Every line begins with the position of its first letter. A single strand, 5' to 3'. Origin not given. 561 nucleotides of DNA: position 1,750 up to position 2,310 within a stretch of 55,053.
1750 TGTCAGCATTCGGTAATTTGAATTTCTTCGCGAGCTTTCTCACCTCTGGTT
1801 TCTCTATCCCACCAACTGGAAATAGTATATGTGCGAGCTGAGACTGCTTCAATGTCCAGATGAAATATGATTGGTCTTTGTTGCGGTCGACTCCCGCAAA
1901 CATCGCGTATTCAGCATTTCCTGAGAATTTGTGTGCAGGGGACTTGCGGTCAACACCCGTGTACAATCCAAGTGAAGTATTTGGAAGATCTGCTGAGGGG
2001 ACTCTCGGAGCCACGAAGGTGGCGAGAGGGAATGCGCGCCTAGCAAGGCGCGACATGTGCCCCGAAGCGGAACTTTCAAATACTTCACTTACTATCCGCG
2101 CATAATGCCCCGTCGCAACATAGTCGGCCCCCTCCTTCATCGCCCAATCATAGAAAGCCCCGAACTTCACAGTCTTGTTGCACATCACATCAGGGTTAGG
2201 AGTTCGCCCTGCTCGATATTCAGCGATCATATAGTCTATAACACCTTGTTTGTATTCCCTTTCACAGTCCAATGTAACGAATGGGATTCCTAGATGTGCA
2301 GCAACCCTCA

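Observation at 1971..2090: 120-bp GC-rich element with terminal inverted repeats inserted in frame in mnmA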

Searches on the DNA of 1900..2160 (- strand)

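Call 36: build_rna_model(alignment_id=A2, structure=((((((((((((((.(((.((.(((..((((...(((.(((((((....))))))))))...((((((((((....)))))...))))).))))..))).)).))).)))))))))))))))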
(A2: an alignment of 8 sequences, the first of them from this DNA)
Model R1 built from alignment A2 (8 sequences, 121 columns); structure: as given.
model positions 119; base pairs 45; branch points 1; effective number of sequences 0.88; information 0.59 bits per position. Calibrated on 0.2 Mb of random sequence (short: E-values are rough).
structure used (alignment columns):
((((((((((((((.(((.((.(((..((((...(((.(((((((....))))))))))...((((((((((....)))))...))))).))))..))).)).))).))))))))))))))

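Call 38: search_with_rna_model(model_id=R1, source=window, filters=off, max_evalue=10)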
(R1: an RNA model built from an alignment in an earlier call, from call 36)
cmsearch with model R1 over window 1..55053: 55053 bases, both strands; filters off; matches with E-value up to 10: 37.
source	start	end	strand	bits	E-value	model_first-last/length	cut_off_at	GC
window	1971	2089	-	134.4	1.2e-30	1-119/119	no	0.55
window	24020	24142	-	55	3.5e-11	1-119/119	no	0.52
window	1971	2089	+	47.1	3.1e-09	1-119/119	no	0.55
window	43522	43605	-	29.2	7.6e-05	1-119/119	no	0.3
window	43522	43605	+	28.6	0.00011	1-119/119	no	0.3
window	11956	12045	-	25.9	0.0005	1-119/119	no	0.48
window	11962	12046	+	23.6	0.0018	1-119/119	no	0.49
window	44630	44709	-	20.6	0.0096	1-119/119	no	0.34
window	44630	44709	+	17.9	0.045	1-119/119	no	0.34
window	8202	8291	+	17.4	0.06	1-119/119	no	0.42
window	24020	24141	+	16.8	0.085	1-119/119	no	0.52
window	44263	44327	+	16.5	0.1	1-119/119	no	0.23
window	44263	44327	-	15.1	0.22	1-119/119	no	0.23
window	46184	46248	-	13.9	0.43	1-119/119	no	0.32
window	34506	34569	-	13.1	0.67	1-119/119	no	0.33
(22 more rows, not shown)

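Call 39: search_with_rna_model(model_id=R1, sources=[L001, L004, L005, L006, L007, L008, L009, L010, L011, L012, L013, L014], filters=default, max_evalue=10)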
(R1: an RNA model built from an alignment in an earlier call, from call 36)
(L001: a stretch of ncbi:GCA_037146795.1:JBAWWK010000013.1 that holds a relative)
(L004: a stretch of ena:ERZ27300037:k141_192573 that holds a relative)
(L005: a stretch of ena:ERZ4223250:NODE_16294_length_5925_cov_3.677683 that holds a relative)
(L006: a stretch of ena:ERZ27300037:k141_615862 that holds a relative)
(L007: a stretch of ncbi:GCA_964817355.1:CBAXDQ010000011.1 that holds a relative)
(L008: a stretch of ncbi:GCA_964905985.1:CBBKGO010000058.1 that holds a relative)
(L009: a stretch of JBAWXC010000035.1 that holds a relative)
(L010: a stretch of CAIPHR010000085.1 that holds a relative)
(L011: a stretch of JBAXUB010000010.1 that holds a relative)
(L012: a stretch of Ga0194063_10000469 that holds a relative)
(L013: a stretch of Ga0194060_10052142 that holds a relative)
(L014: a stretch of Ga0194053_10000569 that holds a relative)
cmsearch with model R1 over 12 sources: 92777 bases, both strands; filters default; matches with E-value up to 10: 14.
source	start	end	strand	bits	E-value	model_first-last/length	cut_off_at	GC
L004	1431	1549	-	125.1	3.8e-28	1-119/119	no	0.56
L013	706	824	+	125.1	3.8e-28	1-119/119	no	0.56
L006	1939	2057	+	124.4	5.8e-28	1-119/119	no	0.61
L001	10937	11055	+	122.9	1.3e-27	1-119/119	no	0.62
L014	4419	4537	+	122.9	1.3e-27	1-119/119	no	0.62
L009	5582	5700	-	121.5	2.9e-27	1-119/119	no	0.55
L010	308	426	-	119.4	9.7e-27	1-119/119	no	0.61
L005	1036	1154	-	115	1.1e-25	1-119/119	no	0.49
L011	6439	6557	-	109.7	2.3e-24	1-119/119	no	0.56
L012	1236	1354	-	109.7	2.3e-24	1-119/119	no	0.56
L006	1939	2057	-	41.4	1.3e-07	1-119/119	no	0.61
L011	6439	6557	+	36.8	1.8e-06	1-119/119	no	0.56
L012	1236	1354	+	36.8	1.8e-06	1-119/119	no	0.56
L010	308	425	+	36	2.7e-06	1-119/119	no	0.62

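Call 62: search_with_rna_model(model_id=R1, sources=[L015, L016, L007, L001, L004, L009, L011], filters=off, max_evalue=0.01)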
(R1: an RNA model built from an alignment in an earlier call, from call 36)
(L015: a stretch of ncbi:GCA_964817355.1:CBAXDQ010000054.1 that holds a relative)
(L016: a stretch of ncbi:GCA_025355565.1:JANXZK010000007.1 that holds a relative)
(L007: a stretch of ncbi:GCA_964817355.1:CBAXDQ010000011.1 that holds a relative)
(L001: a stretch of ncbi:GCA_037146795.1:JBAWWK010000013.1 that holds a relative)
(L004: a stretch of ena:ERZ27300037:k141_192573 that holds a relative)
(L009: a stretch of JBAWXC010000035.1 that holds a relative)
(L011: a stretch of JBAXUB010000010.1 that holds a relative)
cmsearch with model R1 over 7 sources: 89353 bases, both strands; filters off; matches with E-value up to 0.01: 10.
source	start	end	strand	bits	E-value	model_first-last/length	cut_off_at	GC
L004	1431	1549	-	125.1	3.7e-28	1-119/119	no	0.56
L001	10937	11055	+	122.8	1.3e-27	1-119/119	no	0.62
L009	5582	5700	-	121.5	2.8e-27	1-119/119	no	0.55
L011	6439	6557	-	109.7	2.2e-24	1-119/119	no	0.56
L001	10937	11055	-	43.6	3.6e-08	1-119/119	no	0.62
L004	1431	1549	+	41.2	1.4e-07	1-119/119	no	0.56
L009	5582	5700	+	40.3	2.4e-07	1-119/119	no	0.55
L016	10547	10682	-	37.7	1e-06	1-119/119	no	0.54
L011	6439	6557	+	36.8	1.7e-06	1-119/119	no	0.56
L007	4488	4592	+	21.5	0.0094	1-119/119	no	0.41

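Call 84: search_rna_families(source=window, start=1900, end=2160, threshold=evalue, max_evalue=10)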
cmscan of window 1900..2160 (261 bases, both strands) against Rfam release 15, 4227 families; matches with E-value up to 10: 3.
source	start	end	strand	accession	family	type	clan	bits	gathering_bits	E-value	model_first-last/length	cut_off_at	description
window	2027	2123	-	RF02770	Ysr224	Gene; sRNA;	-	16.4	70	0.26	1-107/107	no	Yersinia sRNA 224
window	2111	2160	+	RF02172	RFPL3-AS1_2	Gene; lncRNA;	-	10.4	40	2.3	1-47/71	3'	RFPL3 antisense RNA 1 conserved region 2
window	2122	2146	-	RF01151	snoU82P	Gene; snRNA; snoRNA; CD-box;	-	10.1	42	3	1-55/55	no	Small nucleolar RNA U82P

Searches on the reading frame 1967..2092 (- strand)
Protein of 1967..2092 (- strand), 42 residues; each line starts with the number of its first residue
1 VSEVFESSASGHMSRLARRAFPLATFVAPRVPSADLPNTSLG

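Call 48: find_homologous_proteins(query=A3, max_evalue=10)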
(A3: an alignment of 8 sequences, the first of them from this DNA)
Query A3 (8 sequences): 12 candidates shared short words with the query, none scored E <= 10.

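Call 57: search_protein_representatives(alignment_id=A3)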
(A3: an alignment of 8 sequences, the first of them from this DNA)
Query: 8 sequences, 42 profile positions. Proteins with E-value up to 0.001 (for the whole library): 3; up to 1e-10: 0; up to 1e-30: 0. The best 3 are listed.
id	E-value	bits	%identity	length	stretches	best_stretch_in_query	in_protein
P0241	2.9e-07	45.9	-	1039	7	6-28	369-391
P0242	7.1e-06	41.5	-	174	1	10-37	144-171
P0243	5.7e-04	35.4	-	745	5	7-18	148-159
